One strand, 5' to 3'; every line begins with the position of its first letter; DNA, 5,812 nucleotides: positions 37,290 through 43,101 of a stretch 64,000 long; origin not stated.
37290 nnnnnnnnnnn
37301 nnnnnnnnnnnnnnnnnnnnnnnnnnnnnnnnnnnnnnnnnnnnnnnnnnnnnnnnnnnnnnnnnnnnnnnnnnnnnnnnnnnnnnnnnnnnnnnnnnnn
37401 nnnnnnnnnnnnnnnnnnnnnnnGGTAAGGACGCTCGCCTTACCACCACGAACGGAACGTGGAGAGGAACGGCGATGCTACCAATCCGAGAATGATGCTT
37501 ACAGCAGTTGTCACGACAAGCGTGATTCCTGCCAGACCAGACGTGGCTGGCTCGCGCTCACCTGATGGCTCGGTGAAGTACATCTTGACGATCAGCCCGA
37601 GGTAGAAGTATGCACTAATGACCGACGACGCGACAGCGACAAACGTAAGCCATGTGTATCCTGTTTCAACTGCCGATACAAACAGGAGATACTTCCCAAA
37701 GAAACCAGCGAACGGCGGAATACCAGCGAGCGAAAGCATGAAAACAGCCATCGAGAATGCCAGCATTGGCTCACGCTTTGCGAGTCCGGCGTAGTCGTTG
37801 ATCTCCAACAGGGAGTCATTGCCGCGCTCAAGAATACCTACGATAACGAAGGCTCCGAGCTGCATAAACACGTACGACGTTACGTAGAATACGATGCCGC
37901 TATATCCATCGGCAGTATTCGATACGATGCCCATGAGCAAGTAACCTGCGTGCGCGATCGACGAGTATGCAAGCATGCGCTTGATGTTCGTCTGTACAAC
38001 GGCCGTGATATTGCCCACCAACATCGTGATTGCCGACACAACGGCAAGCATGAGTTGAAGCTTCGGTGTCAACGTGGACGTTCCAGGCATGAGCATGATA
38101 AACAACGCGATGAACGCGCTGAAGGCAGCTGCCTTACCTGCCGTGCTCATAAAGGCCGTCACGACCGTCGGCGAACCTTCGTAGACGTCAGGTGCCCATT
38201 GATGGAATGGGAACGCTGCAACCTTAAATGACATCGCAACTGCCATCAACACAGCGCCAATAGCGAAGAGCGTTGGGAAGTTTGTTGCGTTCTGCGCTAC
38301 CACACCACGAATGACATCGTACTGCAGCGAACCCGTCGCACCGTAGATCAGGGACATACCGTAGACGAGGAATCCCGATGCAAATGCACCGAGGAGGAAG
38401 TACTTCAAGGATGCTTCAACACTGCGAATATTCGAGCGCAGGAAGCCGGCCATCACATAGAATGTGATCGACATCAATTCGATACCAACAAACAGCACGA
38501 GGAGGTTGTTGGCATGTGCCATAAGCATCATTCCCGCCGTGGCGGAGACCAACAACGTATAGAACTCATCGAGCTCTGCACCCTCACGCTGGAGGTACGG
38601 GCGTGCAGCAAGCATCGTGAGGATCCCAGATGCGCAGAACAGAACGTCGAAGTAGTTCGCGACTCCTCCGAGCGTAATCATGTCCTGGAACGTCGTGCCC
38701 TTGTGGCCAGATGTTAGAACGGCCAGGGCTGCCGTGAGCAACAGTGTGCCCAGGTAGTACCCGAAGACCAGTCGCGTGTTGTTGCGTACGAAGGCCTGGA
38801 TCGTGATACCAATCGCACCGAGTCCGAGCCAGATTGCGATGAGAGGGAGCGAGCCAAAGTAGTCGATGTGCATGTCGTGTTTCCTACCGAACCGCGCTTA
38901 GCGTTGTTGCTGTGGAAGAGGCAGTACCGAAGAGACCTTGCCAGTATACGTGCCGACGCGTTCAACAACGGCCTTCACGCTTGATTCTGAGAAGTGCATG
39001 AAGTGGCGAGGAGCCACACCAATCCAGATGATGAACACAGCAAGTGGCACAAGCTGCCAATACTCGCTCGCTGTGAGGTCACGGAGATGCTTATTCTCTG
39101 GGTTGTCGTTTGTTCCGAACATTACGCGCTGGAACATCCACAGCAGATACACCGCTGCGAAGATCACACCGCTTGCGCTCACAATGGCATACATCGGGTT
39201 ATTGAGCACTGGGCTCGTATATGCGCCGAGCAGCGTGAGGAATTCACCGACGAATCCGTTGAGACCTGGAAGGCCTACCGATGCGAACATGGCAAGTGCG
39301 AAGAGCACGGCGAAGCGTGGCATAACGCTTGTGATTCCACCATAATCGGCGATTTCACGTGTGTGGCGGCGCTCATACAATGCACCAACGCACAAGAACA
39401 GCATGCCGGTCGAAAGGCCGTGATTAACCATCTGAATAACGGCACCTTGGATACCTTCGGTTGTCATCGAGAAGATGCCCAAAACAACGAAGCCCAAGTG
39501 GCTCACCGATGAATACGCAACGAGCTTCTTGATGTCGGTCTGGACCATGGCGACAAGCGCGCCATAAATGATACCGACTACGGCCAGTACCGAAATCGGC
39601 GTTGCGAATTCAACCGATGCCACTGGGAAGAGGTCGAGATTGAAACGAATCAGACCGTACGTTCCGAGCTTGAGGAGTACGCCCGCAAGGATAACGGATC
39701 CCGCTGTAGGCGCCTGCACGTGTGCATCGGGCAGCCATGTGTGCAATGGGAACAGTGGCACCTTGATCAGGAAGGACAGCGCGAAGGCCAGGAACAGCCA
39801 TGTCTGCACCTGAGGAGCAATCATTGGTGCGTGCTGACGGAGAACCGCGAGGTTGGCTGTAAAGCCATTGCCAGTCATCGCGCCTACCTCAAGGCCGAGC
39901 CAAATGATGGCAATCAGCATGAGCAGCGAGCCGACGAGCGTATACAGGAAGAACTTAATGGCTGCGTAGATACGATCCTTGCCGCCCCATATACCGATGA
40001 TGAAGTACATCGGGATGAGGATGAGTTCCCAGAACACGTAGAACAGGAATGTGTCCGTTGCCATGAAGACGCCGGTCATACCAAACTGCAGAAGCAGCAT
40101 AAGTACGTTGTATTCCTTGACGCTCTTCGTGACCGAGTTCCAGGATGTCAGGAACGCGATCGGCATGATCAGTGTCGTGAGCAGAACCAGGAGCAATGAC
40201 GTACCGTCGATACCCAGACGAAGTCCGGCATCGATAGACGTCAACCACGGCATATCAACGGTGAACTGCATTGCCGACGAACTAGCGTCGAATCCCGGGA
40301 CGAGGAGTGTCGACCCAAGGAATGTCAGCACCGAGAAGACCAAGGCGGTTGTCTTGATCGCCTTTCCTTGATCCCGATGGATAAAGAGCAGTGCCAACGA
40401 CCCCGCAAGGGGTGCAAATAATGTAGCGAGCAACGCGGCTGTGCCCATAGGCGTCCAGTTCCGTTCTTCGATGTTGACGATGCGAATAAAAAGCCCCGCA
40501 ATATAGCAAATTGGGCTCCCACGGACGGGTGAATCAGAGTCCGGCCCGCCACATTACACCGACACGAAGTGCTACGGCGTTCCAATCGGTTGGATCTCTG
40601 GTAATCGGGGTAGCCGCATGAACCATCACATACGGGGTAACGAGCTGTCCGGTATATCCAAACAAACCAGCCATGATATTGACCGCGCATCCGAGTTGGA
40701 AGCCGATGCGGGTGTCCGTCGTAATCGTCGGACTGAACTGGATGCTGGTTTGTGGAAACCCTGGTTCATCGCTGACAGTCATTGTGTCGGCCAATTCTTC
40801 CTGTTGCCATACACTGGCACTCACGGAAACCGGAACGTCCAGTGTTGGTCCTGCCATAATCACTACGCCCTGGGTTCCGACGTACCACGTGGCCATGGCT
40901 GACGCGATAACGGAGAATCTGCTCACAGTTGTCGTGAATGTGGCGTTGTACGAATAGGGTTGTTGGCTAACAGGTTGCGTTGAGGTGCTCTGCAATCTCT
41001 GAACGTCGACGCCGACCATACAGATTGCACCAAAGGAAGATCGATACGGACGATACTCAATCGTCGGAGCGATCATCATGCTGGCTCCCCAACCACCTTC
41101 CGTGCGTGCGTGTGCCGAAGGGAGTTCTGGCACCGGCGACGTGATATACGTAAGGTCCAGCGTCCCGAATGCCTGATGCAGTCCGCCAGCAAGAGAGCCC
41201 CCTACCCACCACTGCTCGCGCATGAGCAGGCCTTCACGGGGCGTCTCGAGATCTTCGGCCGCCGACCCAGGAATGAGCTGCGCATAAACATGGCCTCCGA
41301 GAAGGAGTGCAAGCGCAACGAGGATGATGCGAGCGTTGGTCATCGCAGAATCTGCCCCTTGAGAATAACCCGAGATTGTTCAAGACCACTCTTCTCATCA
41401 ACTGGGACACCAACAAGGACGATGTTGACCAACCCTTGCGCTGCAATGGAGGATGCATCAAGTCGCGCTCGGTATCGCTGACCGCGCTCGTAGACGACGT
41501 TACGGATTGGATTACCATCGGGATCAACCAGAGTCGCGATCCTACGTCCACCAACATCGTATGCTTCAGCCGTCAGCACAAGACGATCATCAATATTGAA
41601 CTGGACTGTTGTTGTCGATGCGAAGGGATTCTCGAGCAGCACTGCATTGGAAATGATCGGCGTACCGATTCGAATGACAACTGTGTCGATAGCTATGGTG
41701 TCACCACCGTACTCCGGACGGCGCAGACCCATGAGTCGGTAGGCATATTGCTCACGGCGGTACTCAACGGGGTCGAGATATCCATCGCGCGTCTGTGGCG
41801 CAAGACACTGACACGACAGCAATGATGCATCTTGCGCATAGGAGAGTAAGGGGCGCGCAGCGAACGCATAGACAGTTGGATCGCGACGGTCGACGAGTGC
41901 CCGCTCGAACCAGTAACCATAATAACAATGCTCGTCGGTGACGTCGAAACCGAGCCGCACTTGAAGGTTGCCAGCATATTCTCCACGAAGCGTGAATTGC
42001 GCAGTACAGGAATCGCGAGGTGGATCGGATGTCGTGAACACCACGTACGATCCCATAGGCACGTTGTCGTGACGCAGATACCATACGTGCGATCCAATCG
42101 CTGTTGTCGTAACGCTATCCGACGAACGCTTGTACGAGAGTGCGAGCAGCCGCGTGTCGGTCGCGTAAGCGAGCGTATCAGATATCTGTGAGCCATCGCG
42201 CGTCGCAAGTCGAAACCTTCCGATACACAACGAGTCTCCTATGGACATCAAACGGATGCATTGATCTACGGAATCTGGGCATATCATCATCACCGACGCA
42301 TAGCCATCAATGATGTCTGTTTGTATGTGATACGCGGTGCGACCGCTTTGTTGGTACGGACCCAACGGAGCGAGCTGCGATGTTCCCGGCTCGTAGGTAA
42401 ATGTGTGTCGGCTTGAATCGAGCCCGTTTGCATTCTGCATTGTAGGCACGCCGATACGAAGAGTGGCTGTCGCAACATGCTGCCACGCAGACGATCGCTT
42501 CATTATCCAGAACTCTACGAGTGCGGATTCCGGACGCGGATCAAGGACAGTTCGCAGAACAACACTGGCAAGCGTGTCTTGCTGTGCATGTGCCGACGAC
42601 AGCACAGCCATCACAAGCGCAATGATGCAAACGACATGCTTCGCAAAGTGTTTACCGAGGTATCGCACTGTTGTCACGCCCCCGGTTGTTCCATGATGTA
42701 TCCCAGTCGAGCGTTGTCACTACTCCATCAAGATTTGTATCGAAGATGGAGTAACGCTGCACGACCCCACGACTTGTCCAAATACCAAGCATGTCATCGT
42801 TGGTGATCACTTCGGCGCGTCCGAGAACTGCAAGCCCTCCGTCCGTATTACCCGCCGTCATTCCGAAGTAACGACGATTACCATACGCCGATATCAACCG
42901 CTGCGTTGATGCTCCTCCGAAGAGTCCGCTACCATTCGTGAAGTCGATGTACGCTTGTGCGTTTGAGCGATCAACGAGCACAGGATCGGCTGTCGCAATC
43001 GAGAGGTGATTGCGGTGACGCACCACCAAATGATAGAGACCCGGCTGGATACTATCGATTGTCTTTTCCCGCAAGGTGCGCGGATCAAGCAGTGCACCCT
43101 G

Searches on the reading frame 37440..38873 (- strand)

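Call 45: search_protein_families(library=ncbifam, proteins=[window:37440-38873:-], max_evalue=10)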
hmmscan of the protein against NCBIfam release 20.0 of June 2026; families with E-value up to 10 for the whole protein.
window:37440-38873:- (477 aa): 73 families (the best 25 are shown)
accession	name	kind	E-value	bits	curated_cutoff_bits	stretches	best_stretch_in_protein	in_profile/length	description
TIGR01770.1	NDH_I_N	subfamily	5.3e-129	431.3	332.6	1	9-469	5-471/472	NADH-quinone oxidoreductase subunit NuoN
NF004440.0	PRK05777.1-3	equivalog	4.8e-119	398.3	519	1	21-468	23-463/477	NADH-quinone oxidoreductase subunit NuoN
NF004442.0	PRK05777.1-5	equivalog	6e-119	398.2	523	1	23-471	25-472/483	NADH-quinone oxidoreductase subunit NuoN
NF004441.0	PRK05777.1-4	equivalog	3.9e-117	392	477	2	95-473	138-516/524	NADH-quinone oxidoreductase subunit NuoN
NF002701.0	PRK02504.1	equivalog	3.1e-97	326.2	569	1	41-438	46-440/513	NAD(P)H-quinone oxidoreductase subunit N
NF004446.0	PRK05777.2-4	equivalog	8.6e-91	305.5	590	1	30-464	38-482/502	NADH-quinone oxidoreductase subunit NuoN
NF004444.0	PRK05777.2-2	equivalog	3.9e-86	290.1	496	1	18-465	25-478/496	NADH-quinone oxidoreductase subunit NuoN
NF004445.0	PRK05777.2-3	equivalog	7.8e-86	288.9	408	1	41-470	46-467/475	NADH-quinone oxidoreductase subunit NuoN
NF004439.0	PRK05777.1-1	equivalog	5.8e-83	279.4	531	1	44-472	43-477/485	NADH-quinone oxidoreductase subunit NuoN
NF004443.0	PRK05777.2-1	equivalog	8.3e-73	246.2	626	1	25-465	30-480/506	NADH-quinone oxidoreductase subunit NuoN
NF004447.0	PRK05777.2-5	equivalog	6.7e-64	216.6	547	1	27-456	22-447/458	NADH-quinone oxidoreductase subunit NuoN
NF004448.0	PRK05777.2-6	equivalog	2.6e-56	191.6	869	1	9-446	19-456/492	NADH-quinone oxidoreductase subunit NuoN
NF006241.0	PRK08377.1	equivalog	3e-53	181.5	645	1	104-471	113-468/494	NADH dehydrogenase subunit N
NF009306.0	PRK12663.1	equivalog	4e-49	167.7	542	1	101-471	110-472/498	Na+/H+ antiporter subunit D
TIGR01972.1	NDH_I_M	subfamily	1.4e-47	162.5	263.8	1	79-473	84-475/486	NADH-quinone oxidoreductase subunit M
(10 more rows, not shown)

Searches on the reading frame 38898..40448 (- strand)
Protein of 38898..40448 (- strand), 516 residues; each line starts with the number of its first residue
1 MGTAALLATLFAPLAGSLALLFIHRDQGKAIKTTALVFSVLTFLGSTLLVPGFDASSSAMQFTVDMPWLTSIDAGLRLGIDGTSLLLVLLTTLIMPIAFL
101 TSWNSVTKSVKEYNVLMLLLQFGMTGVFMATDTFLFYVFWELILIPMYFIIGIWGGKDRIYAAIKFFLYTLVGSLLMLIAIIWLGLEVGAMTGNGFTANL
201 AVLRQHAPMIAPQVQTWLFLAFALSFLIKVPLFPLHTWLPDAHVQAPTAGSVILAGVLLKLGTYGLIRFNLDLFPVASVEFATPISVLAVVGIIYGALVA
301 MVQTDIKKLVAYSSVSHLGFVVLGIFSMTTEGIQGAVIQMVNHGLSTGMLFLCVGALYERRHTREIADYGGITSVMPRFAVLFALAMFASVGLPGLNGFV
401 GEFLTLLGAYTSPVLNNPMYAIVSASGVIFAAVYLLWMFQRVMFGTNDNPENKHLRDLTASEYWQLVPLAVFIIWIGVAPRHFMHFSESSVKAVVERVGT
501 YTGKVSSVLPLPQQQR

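Call 45: search_protein_families(library=ncbifam, proteins=[window:38898-40448:-], max_evalue=10)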
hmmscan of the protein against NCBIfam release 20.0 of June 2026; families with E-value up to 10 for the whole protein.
window:38898-40448:- (516 aa): 73 families (the best 25 are shown)
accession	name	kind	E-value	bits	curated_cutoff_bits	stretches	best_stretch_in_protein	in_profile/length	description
TIGR01972.1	NDH_I_M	subfamily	4.3e-183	609.4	263.8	1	8-497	3-485/486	NADH-quinone oxidoreductase subunit M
NF004499.0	PRK05846.1-3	equivalog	3.1e-169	563.9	585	1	6-500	7-490/502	NADH-quinone oxidoreductase subunit M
NF004501.0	PRK05846.1-5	subfamily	1.1e-151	505.9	598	1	6-499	7-488/492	NADH-quinone oxidoreductase subunit M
NF004500.0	PRK05846.1-4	equivalog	1.5e-151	505.7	550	1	6-501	7-509/525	NADH-quinone oxidoreductase subunit M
NF004505.0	PRK05846.2-5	equivalog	2.4e-151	505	700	1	10-500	9-487/508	NADH-quinone oxidoreductase subunit M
NF004506.0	PRK05846.2-6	equivalog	6.2e-132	441.4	789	1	9-494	10-489/493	NADH-quinone oxidoreductase subunit M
NF004498.0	PRK05846.1-1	equivalog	2.4e-121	406.1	614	1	23-496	20-498/509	NADH-quinone oxidoreductase subunit M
NF009212.0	PRK12561.1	subfamily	7e-121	404.5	645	1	8-500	11-501/531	NAD(P)H-quinone oxidoreductase subunit 4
NF005060.0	PRK06473.1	equivalog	2.7e-109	366.1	747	1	8-498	4-485/500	NADH-quinone oxidoreductase subunit M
NF002713.0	PRK02546.1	subfamily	2e-107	359.9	827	1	8-500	13-504/533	NAD(P)H-quinone oxidoreductase subunit 4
NF004504.0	PRK05846.2-3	equivalog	6.6e-107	358.6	785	1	31-484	41-483/499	NADH-quinone oxidoreductase subunit M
NF005611.0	PRK07363.1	equivalog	3.4e-98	329.4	764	1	10-500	6-487/501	NADH-quinone oxidoreductase subunit M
NF004502.0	PRK05846.2-1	equivalog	7.2e-85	285.6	791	1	8-482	8-485/500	NADH-quinone oxidoreductase subunit M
NF004503.0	PRK05846.2-2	subfamily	1.3e-70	239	720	1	13-485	10-480/490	NADH-quinone oxidoreductase subunit M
NF009306.0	PRK12663.1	equivalog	1.2e-56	192.6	542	1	8-497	8-484/498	Na+/H+ antiporter subunit D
TIGR01770.1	NDH_I_N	subfamily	5.1e-42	144.5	332.6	1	75-483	71-471/472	NADH-quinone oxidoreductase subunit NuoN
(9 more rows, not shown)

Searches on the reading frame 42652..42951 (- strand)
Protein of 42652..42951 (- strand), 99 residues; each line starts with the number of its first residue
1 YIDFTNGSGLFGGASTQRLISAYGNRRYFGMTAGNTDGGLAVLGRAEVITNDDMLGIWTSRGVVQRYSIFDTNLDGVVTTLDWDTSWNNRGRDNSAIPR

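Call 19: search_protein_families(library=ncbifam, proteins=[window:42652-42951:-], max_evalue=10)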
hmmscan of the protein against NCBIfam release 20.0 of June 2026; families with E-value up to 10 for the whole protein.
window:42652-42951:- (99 aa): 1 family
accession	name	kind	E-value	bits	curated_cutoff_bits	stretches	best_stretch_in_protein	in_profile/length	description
NF009190.0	PRK12538.1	equivalog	0.13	12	303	1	45-90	89-135/233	RNA polymerase sigma factor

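Call 20: search_protein_families(library=pfam, proteins=[window:42652-42951:-], max_evalue=10)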
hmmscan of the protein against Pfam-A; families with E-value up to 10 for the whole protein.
window:42652-42951:- (99 aa): 0 families
